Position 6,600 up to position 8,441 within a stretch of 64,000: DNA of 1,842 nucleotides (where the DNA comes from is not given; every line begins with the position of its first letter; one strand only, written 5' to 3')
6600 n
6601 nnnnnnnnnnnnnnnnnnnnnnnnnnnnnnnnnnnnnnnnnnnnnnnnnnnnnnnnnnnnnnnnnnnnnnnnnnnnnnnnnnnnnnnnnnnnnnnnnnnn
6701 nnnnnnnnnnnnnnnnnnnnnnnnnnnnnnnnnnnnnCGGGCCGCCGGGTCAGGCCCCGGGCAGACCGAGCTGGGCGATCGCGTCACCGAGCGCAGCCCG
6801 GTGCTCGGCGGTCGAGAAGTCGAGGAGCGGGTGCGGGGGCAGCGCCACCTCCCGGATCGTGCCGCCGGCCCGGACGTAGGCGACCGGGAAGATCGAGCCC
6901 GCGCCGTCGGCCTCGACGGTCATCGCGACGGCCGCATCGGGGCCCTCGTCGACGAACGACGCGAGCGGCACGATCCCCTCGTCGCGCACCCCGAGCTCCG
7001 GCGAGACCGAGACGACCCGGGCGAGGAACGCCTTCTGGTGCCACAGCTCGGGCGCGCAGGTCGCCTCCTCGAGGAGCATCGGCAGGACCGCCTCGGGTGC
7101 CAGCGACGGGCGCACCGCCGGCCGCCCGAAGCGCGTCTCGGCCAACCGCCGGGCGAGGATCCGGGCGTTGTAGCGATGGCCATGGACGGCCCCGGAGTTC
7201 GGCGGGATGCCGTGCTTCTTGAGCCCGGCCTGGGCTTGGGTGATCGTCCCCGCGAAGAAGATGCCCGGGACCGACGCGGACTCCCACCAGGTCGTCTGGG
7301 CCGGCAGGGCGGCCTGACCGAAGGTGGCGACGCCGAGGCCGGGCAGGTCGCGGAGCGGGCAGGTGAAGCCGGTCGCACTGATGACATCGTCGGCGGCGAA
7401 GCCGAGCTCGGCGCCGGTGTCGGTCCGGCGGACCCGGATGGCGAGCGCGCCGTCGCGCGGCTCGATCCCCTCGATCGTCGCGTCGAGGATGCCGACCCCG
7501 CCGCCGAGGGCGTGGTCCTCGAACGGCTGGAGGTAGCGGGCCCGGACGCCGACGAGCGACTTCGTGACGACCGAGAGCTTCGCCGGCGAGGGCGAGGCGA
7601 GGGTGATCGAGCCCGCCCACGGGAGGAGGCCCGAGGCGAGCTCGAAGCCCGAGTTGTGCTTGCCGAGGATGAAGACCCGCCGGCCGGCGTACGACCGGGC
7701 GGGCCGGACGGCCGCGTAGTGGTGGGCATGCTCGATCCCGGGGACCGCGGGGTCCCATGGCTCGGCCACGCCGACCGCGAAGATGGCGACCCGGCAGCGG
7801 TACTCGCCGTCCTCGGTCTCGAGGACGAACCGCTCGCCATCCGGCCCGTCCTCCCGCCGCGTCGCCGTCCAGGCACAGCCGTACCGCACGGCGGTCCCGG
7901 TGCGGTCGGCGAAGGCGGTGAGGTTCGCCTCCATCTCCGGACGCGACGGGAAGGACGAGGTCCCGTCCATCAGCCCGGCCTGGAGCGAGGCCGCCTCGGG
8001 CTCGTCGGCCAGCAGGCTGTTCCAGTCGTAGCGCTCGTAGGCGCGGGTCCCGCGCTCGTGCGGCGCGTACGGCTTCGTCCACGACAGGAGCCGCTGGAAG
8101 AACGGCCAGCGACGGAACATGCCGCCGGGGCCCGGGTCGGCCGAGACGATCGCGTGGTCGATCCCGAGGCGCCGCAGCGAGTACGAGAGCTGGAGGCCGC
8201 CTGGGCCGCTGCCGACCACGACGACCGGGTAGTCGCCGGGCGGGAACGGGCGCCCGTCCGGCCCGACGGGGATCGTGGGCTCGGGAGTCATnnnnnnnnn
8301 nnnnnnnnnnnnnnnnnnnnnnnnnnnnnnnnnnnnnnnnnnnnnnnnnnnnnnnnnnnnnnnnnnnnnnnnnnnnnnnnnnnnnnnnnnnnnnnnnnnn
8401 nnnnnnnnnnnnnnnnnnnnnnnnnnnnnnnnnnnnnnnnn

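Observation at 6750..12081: Self-contained cyclic-nucleotide module: STAND-TPR cyclase, two divergent stand-alone CNB proteins and a flavoprotein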

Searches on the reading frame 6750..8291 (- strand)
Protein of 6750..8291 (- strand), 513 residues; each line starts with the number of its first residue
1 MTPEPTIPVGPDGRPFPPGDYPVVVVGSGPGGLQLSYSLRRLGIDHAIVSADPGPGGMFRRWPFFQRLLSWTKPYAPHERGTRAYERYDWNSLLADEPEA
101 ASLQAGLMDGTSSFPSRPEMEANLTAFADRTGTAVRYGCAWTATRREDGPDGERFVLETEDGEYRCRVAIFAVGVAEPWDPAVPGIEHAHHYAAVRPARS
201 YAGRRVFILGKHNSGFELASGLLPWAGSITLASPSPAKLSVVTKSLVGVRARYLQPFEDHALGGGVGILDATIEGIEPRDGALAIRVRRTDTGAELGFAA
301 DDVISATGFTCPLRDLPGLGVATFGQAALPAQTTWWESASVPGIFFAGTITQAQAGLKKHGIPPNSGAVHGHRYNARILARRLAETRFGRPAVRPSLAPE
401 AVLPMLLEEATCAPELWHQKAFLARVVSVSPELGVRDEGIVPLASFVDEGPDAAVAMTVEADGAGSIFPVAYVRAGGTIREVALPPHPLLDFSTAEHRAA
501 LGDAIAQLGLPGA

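Call 10: search_protein_families(library=pfam, proteins=[window:6753-8291:-], max_evalue=0.01)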
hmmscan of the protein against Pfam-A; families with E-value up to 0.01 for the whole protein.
seq(513 aa): 4 families
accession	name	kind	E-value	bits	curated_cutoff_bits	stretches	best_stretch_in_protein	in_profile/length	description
PF13738.12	Pyr_redox_3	-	5.8e-24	85.3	30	1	24-348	1-305/305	Pyridine nucleotide-disulphide oxidoreductase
PF07992.20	Pyr_redox_2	-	9e-10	38.9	26.1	1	22-351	2-277/291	Pyridine nucleotide-disulphide oxidoreductase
PF01494.25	FAD_binding_3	-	8.9e-05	22.3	22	1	21-51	2-32/349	FAD binding domain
PF13450.12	NAD_binding_8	-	0.00022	21.9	21.9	1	25-85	1-52/68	NAD(P)-binding Rossmann-like domain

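Call 11: search_protein_families(library=ncbifam, proteins=[window:6750-8291:-], max_evalue=0.01)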
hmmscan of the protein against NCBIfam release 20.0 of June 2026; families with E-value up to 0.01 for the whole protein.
window:6750-8291:- (513 aa): 11 families
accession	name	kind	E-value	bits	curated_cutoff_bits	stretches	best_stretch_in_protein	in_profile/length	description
NF040505.1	ArsO_flavin_mono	equivalog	1.3e-14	54.4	425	2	88-225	41-182/346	ArsO family NAD(P)H-dependent flavin-containing monooxygenase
TIGR04018.1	Bthiol_YpdA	hypoth_equivalog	7.8e-09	34.8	339.9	1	153-373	101-308/316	YpdA family putative bacillithiol disulfide reductase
NF009410.0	PRK12771.1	subfamily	2.5e-06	26.4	516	1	23-60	141-178/566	NAD(P)-binding protein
TIGR04046.1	MSMEG_0569_nitr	hypoth_equivalog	7.6e-05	21.9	498.35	1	21-51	1-31/400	MSMEG_0569 family flavin-dependent oxidoreductase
NF009454.0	PRK12814.1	equivalog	8.3e-05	21.1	916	1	23-61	196-234/657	putative NADPH-dependent glutamate synthase small subunit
TIGR01292.1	TRX_reduct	equivalog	0.00085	18.2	343.45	0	152-353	86-277/300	thioredoxin-disulfide reductase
NF004780.0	PRK06126.1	subfamily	0.0011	17.4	445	1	21-54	9-42/552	hypothetical protein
NF005560.0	PRK07233.1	equivalog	0.0016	17.3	252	1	23-64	3-44/435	hypothetical protein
NF010590.0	PRK13984.1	equivalog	0.0017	16.6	946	1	23-60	291-328/611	putative oxidoreductase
TIGR02734.1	crtI_fam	subfamily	0.0065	15.2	238.1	1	23-58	1-36/504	phytoene desaturase family protein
TIGR02032.1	GG-red-SF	subfamily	0.009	15.7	158.8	0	111-181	84-153/297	geranylgeranyl reductase family protein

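Call 14: find_related_loci(query=window:6750-8291:-, collection=genome_contigs, flank=8000)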
Query window:6750-8291:- (513 aa) in genome_contigs; peptide patterns used: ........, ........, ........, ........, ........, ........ (x = any residue, [..] = any of these).
396 stretches matched a pattern; 306 encode a relative of the query (tblastn E <= 1e-3); the best 80 are kept; 80 distinct loci.
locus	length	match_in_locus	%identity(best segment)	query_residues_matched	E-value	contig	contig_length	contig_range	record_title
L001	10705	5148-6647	76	12-510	0e+0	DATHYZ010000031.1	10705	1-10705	MAG TPA_asm: Candidatus Limnocylindrales bacterium isolate SMAG_U16225 k141_1225652, whole genome shotgun sequence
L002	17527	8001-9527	73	8-510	0e+0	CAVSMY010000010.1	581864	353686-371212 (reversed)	MAG: uncultured Chloroflexia bacterium isolate MFD03975.bin.2.240 genome assembly, contig: contig_25628, whole genome sh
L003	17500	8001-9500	74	12-510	0e+0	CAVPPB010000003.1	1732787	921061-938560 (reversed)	MAG: uncultured Chloroflexia bacterium isolate MFD09779.bin.2.2 genome assembly, contig: contig_5607, whole genome shotg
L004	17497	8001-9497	68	14-512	0e+0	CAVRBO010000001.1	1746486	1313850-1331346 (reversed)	MAG: uncultured Chloroflexia bacterium isolate MFD04944.bin.1.302 genome assembly, contig: contig_10669, whole genome sh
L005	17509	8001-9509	67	8-510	0e+0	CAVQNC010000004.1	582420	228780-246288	MAG: uncultured Chloroflexia bacterium isolate MFD03726.bin.1.123 genome assembly, contig: contig_27775, whole genome sh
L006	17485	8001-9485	69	14-508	0e+0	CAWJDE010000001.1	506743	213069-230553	MAG: uncultured Chloroflexia bacterium isolate MFD04944.bin.1.58 genome assembly, contig: contig_15283, whole genome sho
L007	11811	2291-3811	67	4-512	0e+0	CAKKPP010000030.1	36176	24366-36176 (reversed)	Chloroflexi bacterium isolate Hainich-H41-bin260-1 genome assembly, contig: H41-bin260_1_Hain_H41_02um_R3_627_length_361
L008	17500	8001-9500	68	9-508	0e+0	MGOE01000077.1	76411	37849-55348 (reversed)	MAG: Chloroflexi bacterium RBG_16_72_14 RBG_16_scaffold_3112, whole genome shotgun sequence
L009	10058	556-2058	69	10-510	0e+0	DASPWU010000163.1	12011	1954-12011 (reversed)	MAG TPA_asm: Candidatus Limnocylindria bacterium isolate SMAG_U11549 k141_861260, whole genome shotgun sequence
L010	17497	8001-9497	68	14-513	0e+0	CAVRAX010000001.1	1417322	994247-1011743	MAG: uncultured Chloroflexia bacterium isolate MFD04944.bin.1.71 genome assembly, contig: contig_15953, whole genome sho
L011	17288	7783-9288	67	12-508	0e+0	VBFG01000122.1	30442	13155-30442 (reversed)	MAG: Chloroflexi bacterium isolate CF_46 14_1009_16_30cm_scaffold_1707, whole genome shotgun sequence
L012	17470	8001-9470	68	9-498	0e+0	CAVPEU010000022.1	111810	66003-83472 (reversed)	MAG: uncultured Chloroflexia bacterium isolate MFD10097.bin.1.8 genome assembly, contig: contig_2525, whole genome shotg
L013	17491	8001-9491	67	11-508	0e+0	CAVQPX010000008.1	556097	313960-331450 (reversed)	MAG: uncultured Chloroflexia bacterium isolate MFD09964.bin.2.86 genome assembly, contig: contig_31886, whole genome sho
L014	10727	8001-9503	68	12-513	0e+0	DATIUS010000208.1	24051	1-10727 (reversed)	MAG TPA_asm: Candidatus Sulfomarinibacteraceae bacterium isolate SMAG_U15987 k141_480746, whole genome shotgun sequence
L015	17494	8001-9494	68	12-508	0e+0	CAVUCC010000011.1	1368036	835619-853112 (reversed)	MAG: uncultured Chloroflexia bacterium isolate MFD02923.bin.2.55 genome assembly, contig: contig_6522, whole genome shot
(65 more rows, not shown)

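Call 17: find_homologous_proteins(query=window:6750-8291:-, max_evalue=0.00001)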
Query window:6750-8291:- (513 aa): 5499 proteins with E <= 0.00001 among 8000 candidates; the best 120 are listed.
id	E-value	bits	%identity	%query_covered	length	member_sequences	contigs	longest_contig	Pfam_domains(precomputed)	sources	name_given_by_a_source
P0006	0.0e+0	1121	96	100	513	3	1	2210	PF07992.21,PF13738.13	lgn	-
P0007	1.4e-276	937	82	97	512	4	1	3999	PF07992.21,PF13738.13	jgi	-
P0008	5.0e-273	925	82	95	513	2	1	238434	PF07992.21,PF13738.13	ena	-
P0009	2.4e-259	880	77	98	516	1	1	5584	PF07992.21,PF13738.13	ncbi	-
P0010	1.1e-252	858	78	95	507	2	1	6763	PF07992.21,PF13738.13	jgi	jgi:thioredoxin reductase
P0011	9.9e-250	848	75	99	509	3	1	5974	PF07992.21,PF13738.13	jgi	jgi:thioredoxin reductase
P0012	1.4e-247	841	74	99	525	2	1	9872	PF07992.21,PF13738.13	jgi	jgi:thioredoxin reductase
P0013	2.8e-247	840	74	98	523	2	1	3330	PF07992.21,PF13738.13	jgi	jgi:thioredoxin reductase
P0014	6.7e-247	839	76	95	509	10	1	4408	PF13450.13,PF07992.21,PF13738.13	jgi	jgi:thioredoxin reductase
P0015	5.0e-246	836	74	98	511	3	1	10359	PF07992.21,PF13738.13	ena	-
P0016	9.5e-246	835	74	97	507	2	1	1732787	PF01266.31,PF13450.13,PF07992.21,PF13738.13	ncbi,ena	-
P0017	1.7e-245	834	73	99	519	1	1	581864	PF07992.21,PF13738.13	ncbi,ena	-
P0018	1.4e-244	831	75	97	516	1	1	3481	PF07992.21,PF13738.13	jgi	jgi:thioredoxin reductase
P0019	3.0e-240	817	74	95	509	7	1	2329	PF07992.21,PF13738.13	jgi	jgi:thioredoxin reductase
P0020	2.8e-238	810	72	97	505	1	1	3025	PF07992.21,PF13738.13,PF01494.26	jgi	jgi:thioredoxin reductase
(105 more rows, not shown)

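Call 20: search_solved_structures(query=window:6750-8291:-, max_evalue=0.01)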
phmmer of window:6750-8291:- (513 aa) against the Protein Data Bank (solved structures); distinct sequences matched with E-value up to 0.01: 23.
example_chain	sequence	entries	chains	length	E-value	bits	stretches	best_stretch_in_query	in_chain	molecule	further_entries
4usq_A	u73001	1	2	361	7e-07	31.9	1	89-322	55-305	PYRIDINE NUCLEOTIDE-DISULFIDE OXIDOREDUCTASE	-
2zbw_A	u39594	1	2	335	2.4e-06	30.1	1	151-351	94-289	Thioredoxin reductase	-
4usr_A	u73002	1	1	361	8.4e-06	28.3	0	18-64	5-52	MONOOXYGENASE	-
4a9w_A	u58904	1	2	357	4.8e-05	25.8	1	22-61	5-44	MONOOXYGENASE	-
4c5o_A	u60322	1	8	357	5e-05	25.8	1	22-61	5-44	FLAVIN MONOOXYGENASE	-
3ab1_A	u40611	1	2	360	9.1e-05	24.9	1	122-354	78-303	Ferredoxin--NADP reductase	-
6y48_A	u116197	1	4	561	0.0011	21.3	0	12-62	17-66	Baeyer-Villiger monooxygenase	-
3gwd_A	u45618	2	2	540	0.0015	20.9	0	114-236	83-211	Cyclohexanone monooxygenase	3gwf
4rg3_A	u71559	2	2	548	0.0016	20.8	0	114-236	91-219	Cyclohexanone monooxygenase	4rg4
3ucl_A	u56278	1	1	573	0.0017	20.7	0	114-236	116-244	Cyclohexanone monooxygenase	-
9bov_A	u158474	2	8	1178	0.0026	20.1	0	20-61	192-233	Molybdopterin oxidoreductase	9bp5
2q7v_A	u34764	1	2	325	0.0036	19.6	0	155-303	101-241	Thioredoxin reductase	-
6era_A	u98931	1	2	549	0.0044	19.3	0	107-236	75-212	Cyclohexanone monooxygenase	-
6er9_A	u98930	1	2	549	0.0044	19.3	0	107-236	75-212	Cyclohexanone monooxygenase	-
2ylx_A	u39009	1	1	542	0.0044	19.3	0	12-102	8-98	PHENYLACETONE MONOOXYGENASE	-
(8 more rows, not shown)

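Call 24: search_protein_representatives(protein=window:6750-8291:-)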
Query: 513 residues. Proteins with E-value up to 0.001 (for the whole library): 1586; up to 1e-10: 868; up to 1e-30: 290. The best 150 are listed.
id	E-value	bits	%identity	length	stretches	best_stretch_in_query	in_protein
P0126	5.3e-198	675.8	63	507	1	14-503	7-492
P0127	3.5e-142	491.6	63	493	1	14-368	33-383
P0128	7.8e-139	480.5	52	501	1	11-508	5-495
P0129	2.6e-136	472.2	68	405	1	19-339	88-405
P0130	4.5e-125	435.1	52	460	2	11-316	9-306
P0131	2.9e-123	429.2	72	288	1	106-388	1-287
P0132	2.1e-118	413.1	52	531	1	26-420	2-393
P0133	1.1e-113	397.5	63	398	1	26-320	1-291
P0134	1.3e-113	397.3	71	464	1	13-267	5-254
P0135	1.3e-112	394.1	47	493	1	12-510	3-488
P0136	2.7e-112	393.0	52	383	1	120-504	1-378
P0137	3.1e-103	363.1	60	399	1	108-396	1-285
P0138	5.2e-103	362.3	50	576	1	80-489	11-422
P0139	2.2e-96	340.5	56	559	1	12-313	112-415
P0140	1.2e-95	338.1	61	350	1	171-426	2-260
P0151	1.0e-86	308.6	47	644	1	4-443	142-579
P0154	2.7e-84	300.6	65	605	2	41-184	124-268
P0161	3.0e-78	280.6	46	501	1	14-435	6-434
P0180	1.8e-69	251.7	41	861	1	14-505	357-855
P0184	9.9e-67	242.6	42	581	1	54-503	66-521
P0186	9.4e-66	239.4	41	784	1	38-469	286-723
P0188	8.1e-64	233.0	49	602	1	54-453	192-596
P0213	2.1e-55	205.2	62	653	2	5-110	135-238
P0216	3.8e-55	204.4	46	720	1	48-368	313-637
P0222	1.8e-51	192.3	44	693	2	36-284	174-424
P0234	1.6e-49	185.9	32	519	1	23-462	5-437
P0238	1.1e-48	183.0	44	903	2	53-278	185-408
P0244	1.8e-47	179.0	35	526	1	19-429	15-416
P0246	2.8e-47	178.4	34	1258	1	22-431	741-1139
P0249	5.0e-47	177.6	33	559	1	24-432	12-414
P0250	6.4e-47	177.2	34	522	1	22-430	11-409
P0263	9.0e-45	170.1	37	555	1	20-434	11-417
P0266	1.5e-44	169.4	34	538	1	19-434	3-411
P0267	1.7e-44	169.3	30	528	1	20-429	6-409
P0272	1.3e-43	166.3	34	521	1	19-426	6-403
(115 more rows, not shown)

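Call 25: search_protein_families(library=pfam, proteins=[P0151, P0213, P0154, P0139, P0180, P0186, P0188, P0216, P0222, P0238], max_evalue=0.0001)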
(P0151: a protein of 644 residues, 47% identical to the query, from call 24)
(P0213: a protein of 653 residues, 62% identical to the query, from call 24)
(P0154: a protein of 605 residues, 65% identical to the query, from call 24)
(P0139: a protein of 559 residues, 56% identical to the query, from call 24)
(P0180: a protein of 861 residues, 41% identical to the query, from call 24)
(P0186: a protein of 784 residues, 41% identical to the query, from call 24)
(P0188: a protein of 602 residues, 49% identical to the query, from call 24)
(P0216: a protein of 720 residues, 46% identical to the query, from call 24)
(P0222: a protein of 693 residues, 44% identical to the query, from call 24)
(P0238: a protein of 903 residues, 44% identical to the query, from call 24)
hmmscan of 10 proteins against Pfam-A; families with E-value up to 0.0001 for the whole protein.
P0151 (644 aa): 0 families

P0213 (653 aa): 0 families

P0154 (605 aa): 1 family
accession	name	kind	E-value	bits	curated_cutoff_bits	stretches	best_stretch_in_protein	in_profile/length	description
PF00027.35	cNMP_binding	-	2.1e-07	31.2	27.5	1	3-59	17-78/89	Cyclic nucleotide-binding domain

P0139 (559 aa): 3 families
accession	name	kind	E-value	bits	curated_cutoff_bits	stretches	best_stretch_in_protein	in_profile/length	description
PF13738.12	Pyr_redox_3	-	2.3e-18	66.9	30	1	255-412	113-268/305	Pyridine nucleotide-disulphide oxidoreductase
PF00027.35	cNMP_binding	-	2.5e-11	43.8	27.5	1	2-63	4-70/89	Cyclic nucleotide-binding domain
PF07992.20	Pyr_redox_2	-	2.1e-08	34.4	26.1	1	122-331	2-169/291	Pyridine nucleotide-disulphide oxidoreductase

P0180 (861 aa): 1 family
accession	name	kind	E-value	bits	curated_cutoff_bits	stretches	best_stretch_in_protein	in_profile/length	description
PF13738.12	Pyr_redox_3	-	3.7e-06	26.8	30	0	535-570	150-185/305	Pyridine nucleotide-disulphide oxidoreductase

P0186 (784 aa): 2 families
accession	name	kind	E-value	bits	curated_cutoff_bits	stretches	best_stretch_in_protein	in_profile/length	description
PF13738.12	Pyr_redox_3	-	6.9e-09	35.8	30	1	408-473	117-184/305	Pyridine nucleotide-disulphide oxidoreductase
PF00027.35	cNMP_binding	-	8.2e-06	26.2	27.5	1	181-222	44-85/89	Cyclic nucleotide-binding domain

P0188 (602 aa): 0 families

P0216 (720 aa): 2 families
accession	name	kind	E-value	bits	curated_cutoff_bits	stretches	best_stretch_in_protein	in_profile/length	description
PF00027.35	cNMP_binding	-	6.8e-11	42.4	27.5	1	162-232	3-77/89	Cyclic nucleotide-binding domain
PF13738.12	Pyr_redox_3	-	1.9e-07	31.1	30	1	455-506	149-201/305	Pyridine nucleotide-disulphide oxidoreductase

P0222 (693 aa): 0 families

P0238 (903 aa): 0 families

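Call 27: find_encoding_contigs(protein=P0135, flank=6000, max_places=3)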
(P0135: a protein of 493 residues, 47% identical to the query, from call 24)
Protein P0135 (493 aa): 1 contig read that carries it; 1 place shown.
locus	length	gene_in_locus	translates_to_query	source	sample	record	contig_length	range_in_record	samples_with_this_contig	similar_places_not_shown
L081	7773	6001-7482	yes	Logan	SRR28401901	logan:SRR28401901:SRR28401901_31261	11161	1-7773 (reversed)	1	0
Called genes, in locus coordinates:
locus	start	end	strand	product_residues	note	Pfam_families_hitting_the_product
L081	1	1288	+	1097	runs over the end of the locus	PF00486:Trans_reg_C, PF03704:BTAD, PF13191:AAA_16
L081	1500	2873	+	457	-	PF01565:FAD_binding_4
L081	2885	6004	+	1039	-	PF13271:DUF4062, PF13191:AAA_16 (weak), PF13401:AAA_22, PF25872:HTH_77, PF13424:TPR_12 (weak)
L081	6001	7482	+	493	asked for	PF01266:DAO (faint), PF07992:Pyr_redox_2, PF13450:NAD_binding_8 (weak), PF13738:Pyr_redox_3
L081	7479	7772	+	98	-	?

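Call 28: find_encoding_contigs(protein=P0128, flank=6000, max_places=3)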
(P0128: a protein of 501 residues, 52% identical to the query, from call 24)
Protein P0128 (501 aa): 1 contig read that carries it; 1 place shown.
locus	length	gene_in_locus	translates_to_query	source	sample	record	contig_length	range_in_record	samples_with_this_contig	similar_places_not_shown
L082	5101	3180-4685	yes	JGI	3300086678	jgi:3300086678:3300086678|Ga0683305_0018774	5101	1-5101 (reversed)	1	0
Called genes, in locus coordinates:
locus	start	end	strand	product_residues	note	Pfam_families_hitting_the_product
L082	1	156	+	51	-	?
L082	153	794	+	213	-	PF04525:LOR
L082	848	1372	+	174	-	PF00583:Acetyltransf_1, PF13508:Acetyltransf_7 (weak)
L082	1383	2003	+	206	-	PF10706:Aminoglyc_resit (weak)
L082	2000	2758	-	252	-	PF13489:Methyltransf_23, PF08241:Methyltransf_11, PF08242:Methyltransf_12, PF13649:Methyltransf_25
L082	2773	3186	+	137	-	PF00027:cNMP_binding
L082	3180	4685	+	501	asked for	PF07992:Pyr_redox_2, PF13434:Lys_Orn_oxgnase (faint), PF13738:Pyr_redox_3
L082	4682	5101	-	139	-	?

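Call 29: find_encoding_contigs(protein=P0161, flank=7000, max_places=3)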
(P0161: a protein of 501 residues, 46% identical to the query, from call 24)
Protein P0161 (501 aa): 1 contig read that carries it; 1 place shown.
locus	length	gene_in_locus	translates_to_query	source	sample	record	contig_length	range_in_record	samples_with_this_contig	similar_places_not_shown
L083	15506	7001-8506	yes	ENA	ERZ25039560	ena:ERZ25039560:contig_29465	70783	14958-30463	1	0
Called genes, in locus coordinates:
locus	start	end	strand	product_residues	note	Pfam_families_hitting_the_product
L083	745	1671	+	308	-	PF01048:PNP_UDP_1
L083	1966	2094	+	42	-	-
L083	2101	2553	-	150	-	PF02511:Thy1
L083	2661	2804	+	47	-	-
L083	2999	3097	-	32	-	-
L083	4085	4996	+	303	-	-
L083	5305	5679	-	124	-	-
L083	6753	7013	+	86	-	PF00027:cNMP_binding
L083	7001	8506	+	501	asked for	PF13738:Pyr_redox_3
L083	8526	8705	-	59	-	-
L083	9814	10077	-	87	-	-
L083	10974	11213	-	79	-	-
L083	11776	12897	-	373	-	PF02129:Peptidase_S15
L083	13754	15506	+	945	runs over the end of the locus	PF00496:SBP_bac_5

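Call 30: find_encoding_contigs(protein=P0184, flank=7000, max_places=3)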
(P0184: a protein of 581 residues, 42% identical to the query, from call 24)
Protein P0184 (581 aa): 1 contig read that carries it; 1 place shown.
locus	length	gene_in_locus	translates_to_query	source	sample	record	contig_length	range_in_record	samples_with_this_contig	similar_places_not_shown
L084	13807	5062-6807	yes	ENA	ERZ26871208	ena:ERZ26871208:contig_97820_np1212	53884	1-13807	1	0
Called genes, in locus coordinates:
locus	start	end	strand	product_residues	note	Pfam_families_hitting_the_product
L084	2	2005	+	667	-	?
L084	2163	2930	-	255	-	PF00004:AAA, PF17862:AAA_lid_3, PF01434:Peptidase_M41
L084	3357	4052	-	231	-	-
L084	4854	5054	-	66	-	-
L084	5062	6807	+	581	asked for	PF13738:Pyr_redox_3 (weak)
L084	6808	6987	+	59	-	-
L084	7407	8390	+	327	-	-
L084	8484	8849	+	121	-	-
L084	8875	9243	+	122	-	-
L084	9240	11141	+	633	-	-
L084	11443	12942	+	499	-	PF13205:Big_5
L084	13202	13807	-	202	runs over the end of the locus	-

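Call 31: find_encoding_contigs(protein=P0244, flank=7000, max_places=3)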
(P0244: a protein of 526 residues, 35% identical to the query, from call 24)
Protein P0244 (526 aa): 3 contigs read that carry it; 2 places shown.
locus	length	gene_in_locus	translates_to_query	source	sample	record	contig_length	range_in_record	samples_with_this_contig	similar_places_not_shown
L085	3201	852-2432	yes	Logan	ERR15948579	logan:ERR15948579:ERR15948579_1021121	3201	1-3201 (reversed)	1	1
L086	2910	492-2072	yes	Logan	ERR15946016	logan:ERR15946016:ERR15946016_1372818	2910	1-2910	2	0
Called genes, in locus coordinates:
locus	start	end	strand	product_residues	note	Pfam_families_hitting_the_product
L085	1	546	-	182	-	?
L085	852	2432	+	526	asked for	PF07992:Pyr_redox_2, PF00070:Pyr_redox (faint), PF01266:DAO (faint), PF13738:Pyr_redox_3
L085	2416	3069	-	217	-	PF00881:Nitroreductase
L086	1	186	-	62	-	?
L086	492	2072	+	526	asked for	PF07992:Pyr_redox_2, PF00070:Pyr_redox (faint), PF01266:DAO (faint), PF13738:Pyr_redox_3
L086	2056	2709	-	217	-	PF00881:Nitroreductase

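Call 48: predict_structure(alignment_id=A1)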
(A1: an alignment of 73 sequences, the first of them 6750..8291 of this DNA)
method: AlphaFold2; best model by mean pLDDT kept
length: 513 residues; sequences in the alignment: 73
mean_pLDDT: 89.4   pTM: 0.90
mean pLDDT of the five models: 89.4, 89.2, 88.9, 87.2, 85.6
residues with pLDDT >= 90: 330; 70-90: 146; 50-70: 28; < 50: 9
segments of 3 or more residues with pLDDT < 50: 246-251
pLDDT, mean of each block of 10 residues (from residue 1): 75 96 96 96 97 85 68 88 89 93 91 85 94 96 94 95 98 86 94 88 95 82 92 78 48 71 88 95 95 94 90 94 90 96 94 83 61 93 96 94 96 90 96 96 94 96 85 95 93 95 96 70
secondary structure, 60 per line:
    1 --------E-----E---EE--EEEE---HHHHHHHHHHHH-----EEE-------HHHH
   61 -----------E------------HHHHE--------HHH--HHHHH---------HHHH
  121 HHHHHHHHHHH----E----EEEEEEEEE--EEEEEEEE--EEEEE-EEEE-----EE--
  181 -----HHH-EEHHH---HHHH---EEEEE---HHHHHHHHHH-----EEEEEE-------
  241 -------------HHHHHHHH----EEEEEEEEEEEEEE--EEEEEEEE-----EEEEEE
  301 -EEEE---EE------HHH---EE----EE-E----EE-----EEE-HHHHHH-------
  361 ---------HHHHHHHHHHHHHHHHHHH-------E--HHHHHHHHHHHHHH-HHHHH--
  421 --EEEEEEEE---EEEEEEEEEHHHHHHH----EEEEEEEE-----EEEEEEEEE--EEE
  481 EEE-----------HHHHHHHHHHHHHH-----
elements in order: E23-26 H30-41 E47-49 H57-60 H85-88 H103-107 H117-131 E141-149 E152-159 E162-166 E168-171 H198-201 E205-209 H213-222 E228-233 H254-261 E266-279 E282-289 E295-300 E302-305 E344-346 H348-353 H370-388 H399-412 H414-418 E423-430 E434-442 H443-449 E454-461 E467-475 E478-483 H495-508

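Call 51: fold_search(model_id=the predicted structure, library=pdb)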
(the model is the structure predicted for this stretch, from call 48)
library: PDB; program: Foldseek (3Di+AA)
matches with E <= 10: 1933; with E <= 0.001: 1101
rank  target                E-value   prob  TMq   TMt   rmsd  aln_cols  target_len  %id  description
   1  7a76_A                3.7e-20  1.00  0.51  0.77   5.2       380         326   20  Bacillithiol Disulfide Reductase Bdr (YpdA) from Bacillus cereus (released 2020-12-30)
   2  7a76_C                1.1e-19  1.00  0.52  0.79   4.9       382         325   20  Bacillithiol Disulfide Reductase Bdr (YpdA) from Bacillus cereus (released 2020-12-30)
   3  7a76_D                2.1e-19  1.00  0.51  0.78   5.1       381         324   20  Bacillithiol Disulfide Reductase Bdr (YpdA) from Bacillus cereus (released 2020-12-30)
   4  7a7b_A                2.6e-19  1.00  0.54  0.83   3.6       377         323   16  Bacillithiol Disulfide Reductase Bdr (YpdA) from Staphylococcus aureus (released 2020-12-30)
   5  3ab1_B                3.1e-19  1.00  0.36  0.49  10.0       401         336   18  Crystal Structure of Ferredoxin NADP+ Oxidoreductase (released 2010-11-24)
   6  3d1c                  9.7e-19  1.00  0.56  0.77   3.9       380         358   18  Crystal structure of Flavin-containing Putative Monooxygenase (NP_373108.1) from STAPHYLOCOCCUS AUREUS MU50 at 2.40 A re (released 2008-05-20)
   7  3f8p_D                1.2e-18  1.00  0.36  0.55   8.4       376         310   16  Structure of Sulfolobus solfataricus TrxR-B3 (released 2009-01-13)
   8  3f8d_B                1.5e-18  1.00  0.35  0.53   8.9       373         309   18  Structure of Sulfolobus solfataricus Thioredoxin reductase Mutant C147A (released 2009-01-13)
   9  4c5o_H                2.0e-18  1.00  0.51  0.76   4.9       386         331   22  Flavin monooxygenase from Stenotrophomonas maltophilia. Q193R H194T mutant (released 2014-02-19)
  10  4c5o_B                2.2e-18  1.00  0.51  0.76   4.8       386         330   22  Flavin monooxygenase from Stenotrophomonas maltophilia. Q193R H194T mutant (released 2014-02-19)
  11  4c5o_D                2.2e-18  1.00  0.51  0.76   4.8       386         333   23  Flavin monooxygenase from Stenotrophomonas maltophilia. Q193R H194T mutant (released 2014-02-19)
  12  7apr_B                2.7e-18  1.00  0.53  0.81   4.6       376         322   15  Bacillithiol Disulfide Reductase Bdr (YpdA) from Staphylococcus aureus (released 2020-12-30)
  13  5ygq_B                3.6e-18  1.00  0.32  0.45  10.2       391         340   18  Crystal Structure of Ferredoxin NADP+ Oxidoreductase from Rhodopseudomonas palustris (released 2018-09-26)
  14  3f8r_A                4.6e-18  1.00  0.37  0.55   8.2       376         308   15  Crystal structure of Sulfolobus solfataricus Thioredoxin reductase B3 in complex with two NADP molecules (released 2009-01-13)
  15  3ab1_A                5.1e-18  1.00  0.43  0.63   6.6       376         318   19  Crystal Structure of Ferredoxin NADP+ Oxidoreductase (released 2010-11-24)
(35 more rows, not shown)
